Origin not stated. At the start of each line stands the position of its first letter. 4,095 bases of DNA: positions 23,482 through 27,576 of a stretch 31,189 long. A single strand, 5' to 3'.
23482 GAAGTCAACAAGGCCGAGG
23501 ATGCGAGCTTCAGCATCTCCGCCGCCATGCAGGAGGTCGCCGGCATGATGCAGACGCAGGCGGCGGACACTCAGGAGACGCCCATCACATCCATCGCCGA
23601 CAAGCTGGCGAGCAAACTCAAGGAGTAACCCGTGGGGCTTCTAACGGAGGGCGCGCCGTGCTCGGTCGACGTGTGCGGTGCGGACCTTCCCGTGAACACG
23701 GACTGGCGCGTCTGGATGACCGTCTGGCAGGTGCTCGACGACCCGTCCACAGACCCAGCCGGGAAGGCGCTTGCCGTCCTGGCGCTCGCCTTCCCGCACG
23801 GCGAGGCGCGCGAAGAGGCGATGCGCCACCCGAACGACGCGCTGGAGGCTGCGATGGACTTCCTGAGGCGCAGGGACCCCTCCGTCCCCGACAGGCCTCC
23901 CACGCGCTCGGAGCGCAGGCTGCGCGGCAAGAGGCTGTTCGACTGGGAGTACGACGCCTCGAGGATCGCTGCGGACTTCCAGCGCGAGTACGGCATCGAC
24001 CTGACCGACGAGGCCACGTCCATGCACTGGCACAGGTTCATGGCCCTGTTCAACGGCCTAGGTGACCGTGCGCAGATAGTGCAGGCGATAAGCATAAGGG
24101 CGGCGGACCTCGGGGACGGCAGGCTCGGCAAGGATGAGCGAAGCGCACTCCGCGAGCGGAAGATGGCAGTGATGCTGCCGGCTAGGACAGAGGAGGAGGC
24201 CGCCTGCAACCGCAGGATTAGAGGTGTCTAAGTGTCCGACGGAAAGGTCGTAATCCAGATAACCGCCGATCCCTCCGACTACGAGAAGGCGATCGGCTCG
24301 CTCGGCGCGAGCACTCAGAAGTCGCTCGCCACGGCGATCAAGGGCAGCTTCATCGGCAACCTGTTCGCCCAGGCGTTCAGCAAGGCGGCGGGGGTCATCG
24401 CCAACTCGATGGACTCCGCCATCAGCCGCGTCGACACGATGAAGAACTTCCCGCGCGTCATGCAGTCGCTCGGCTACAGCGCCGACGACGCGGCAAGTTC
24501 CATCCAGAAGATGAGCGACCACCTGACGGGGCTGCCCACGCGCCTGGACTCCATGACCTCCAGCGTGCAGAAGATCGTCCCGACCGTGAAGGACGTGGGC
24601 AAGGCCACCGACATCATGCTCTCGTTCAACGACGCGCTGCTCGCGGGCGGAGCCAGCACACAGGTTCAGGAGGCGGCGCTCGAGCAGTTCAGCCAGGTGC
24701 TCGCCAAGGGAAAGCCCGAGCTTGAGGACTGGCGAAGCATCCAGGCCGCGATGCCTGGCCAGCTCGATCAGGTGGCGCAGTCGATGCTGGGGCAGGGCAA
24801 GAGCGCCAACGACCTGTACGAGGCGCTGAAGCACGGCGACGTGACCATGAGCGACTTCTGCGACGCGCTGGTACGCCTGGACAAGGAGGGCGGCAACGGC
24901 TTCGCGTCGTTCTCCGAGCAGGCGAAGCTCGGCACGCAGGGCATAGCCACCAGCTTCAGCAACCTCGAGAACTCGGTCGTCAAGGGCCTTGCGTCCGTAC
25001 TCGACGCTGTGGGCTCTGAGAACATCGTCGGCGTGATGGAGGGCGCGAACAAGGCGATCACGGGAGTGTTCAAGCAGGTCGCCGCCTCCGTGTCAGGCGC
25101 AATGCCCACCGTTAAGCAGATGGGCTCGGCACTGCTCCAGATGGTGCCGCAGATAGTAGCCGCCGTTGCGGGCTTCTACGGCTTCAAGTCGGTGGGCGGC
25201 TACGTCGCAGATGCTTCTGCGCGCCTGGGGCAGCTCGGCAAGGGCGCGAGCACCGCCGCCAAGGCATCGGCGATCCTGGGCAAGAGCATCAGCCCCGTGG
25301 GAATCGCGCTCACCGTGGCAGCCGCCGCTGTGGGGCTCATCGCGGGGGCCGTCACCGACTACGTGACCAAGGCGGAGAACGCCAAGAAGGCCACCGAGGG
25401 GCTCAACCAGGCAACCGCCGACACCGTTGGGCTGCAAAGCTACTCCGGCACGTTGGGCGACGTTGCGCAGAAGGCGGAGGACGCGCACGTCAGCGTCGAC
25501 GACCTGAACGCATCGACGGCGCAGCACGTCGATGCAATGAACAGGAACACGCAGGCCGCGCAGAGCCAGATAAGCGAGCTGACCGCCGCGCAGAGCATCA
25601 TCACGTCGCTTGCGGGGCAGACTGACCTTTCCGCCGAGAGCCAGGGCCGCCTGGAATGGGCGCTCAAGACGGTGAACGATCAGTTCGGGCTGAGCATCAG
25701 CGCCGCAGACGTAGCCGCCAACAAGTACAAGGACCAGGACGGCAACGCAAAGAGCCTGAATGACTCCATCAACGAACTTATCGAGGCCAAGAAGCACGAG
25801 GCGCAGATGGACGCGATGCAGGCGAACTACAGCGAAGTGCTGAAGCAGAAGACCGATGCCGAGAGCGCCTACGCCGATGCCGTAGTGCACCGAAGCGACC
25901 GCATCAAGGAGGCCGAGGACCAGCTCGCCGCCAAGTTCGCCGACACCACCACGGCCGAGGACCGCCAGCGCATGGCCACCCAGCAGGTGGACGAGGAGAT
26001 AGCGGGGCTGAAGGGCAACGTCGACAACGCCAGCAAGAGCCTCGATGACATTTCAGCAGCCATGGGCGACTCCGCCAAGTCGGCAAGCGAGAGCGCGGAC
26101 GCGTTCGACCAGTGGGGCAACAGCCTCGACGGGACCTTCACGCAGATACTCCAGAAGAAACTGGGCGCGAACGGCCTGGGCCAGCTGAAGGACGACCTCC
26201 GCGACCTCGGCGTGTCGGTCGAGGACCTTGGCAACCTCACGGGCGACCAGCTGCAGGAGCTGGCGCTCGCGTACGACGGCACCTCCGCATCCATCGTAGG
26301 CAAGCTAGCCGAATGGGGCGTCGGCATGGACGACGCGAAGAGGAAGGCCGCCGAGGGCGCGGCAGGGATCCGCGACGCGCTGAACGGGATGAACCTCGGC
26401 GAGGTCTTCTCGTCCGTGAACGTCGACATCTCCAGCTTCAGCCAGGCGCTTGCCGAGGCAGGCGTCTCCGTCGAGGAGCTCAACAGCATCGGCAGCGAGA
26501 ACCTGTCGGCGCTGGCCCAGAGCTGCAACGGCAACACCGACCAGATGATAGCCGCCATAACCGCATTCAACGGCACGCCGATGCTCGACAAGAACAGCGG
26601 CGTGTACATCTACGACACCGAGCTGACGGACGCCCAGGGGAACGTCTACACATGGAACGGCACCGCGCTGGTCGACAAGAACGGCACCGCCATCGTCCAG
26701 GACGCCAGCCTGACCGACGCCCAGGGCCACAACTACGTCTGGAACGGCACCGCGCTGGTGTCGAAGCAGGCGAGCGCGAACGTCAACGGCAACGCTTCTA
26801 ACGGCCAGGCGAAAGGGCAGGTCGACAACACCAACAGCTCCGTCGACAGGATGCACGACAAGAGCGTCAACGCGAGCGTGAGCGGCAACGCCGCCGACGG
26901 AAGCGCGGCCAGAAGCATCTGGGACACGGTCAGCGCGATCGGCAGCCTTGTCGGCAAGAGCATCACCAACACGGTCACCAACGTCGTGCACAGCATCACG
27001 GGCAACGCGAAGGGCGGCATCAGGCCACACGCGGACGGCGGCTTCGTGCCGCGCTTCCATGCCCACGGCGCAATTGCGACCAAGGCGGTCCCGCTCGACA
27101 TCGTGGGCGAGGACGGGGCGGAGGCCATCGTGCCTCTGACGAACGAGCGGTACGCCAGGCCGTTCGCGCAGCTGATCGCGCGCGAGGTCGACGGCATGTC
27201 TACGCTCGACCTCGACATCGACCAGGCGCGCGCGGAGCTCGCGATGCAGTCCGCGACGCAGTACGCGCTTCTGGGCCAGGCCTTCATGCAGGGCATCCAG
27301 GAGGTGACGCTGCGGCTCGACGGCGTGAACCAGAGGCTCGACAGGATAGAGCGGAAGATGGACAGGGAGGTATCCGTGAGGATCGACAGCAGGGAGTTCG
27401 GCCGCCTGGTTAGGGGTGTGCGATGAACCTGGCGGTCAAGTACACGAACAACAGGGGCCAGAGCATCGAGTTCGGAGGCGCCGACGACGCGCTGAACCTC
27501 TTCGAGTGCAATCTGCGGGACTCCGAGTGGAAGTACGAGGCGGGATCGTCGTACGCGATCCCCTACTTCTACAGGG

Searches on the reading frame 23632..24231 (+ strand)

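Call 64: search_protein_families(library=pfam, proteins=[window:23632-24231:+], max_evalue=0.001)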
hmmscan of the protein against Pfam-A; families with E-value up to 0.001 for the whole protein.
window:23632-24231:+ (199 aa): 1 family
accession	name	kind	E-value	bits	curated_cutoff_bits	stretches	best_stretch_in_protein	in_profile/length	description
PF06854.16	Phage_Gp15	-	9.8e-26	91.2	23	1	5-180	2-168/170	Bacteriophage Gp15 protein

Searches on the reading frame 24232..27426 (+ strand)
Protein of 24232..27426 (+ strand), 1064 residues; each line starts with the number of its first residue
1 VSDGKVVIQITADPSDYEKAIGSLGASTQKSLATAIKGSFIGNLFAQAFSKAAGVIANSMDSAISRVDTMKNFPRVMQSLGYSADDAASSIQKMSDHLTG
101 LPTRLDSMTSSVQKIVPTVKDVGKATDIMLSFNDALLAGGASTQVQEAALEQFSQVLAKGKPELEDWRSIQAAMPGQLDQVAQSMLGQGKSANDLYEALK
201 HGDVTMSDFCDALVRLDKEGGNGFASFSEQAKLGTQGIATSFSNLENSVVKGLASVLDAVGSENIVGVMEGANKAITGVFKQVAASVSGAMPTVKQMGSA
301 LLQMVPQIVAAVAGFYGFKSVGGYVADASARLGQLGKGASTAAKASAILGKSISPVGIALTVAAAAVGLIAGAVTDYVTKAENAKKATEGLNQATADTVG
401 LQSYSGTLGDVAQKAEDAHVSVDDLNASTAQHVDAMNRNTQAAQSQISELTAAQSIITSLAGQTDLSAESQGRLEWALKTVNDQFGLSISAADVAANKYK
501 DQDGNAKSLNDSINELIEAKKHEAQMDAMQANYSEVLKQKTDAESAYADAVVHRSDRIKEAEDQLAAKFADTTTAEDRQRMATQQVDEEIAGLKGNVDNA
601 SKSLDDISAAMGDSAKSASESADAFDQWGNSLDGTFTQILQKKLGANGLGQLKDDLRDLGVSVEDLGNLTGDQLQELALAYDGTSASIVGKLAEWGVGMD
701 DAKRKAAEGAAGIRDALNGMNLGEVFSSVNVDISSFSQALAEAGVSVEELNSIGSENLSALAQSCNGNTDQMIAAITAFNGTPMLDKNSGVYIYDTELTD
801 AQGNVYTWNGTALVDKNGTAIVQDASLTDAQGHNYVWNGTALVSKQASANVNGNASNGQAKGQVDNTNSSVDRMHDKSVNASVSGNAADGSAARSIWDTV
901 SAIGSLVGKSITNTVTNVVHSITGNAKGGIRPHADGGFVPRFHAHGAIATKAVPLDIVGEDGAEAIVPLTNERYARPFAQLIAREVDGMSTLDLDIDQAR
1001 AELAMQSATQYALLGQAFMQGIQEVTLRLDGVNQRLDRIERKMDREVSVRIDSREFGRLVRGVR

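Call 64: search_protein_families(library=pfam, proteins=[window:24232-27426:+], max_evalue=0.001)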
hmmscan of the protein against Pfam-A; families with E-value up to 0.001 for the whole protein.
window:24232-27426:+ (1064 aa): 1 family
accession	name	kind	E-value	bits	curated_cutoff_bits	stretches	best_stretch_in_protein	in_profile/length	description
PF20155.4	TMP_3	-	1.5e-33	116.6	41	1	62-254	2-188/192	Tape measure protein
